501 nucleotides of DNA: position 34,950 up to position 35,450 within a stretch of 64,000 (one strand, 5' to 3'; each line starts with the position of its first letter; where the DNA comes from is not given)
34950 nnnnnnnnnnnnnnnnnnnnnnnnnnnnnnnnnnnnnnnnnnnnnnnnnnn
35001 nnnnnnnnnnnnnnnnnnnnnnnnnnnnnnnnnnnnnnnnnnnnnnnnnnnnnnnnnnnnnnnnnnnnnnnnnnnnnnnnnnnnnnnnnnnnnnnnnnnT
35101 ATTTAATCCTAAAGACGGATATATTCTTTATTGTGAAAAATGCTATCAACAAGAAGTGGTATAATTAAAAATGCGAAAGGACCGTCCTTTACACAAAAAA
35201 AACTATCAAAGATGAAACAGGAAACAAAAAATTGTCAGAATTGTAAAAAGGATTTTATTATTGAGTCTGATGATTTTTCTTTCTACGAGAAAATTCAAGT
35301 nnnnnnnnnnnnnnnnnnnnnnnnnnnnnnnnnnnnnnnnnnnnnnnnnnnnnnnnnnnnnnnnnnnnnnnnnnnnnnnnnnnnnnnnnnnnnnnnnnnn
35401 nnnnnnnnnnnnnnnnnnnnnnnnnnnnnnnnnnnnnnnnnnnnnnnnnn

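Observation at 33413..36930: Second paralog cluster pairs the two subfamilies and carries a segmental-duplication signature with a conserved GGACnGTCC hairpin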

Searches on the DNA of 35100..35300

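Call 82: search_rna_families(source=window, start=35100, end=35300, threshold=evalue, max_evalue=1)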
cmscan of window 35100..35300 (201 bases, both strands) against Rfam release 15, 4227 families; matches with E-value up to 1: 0.
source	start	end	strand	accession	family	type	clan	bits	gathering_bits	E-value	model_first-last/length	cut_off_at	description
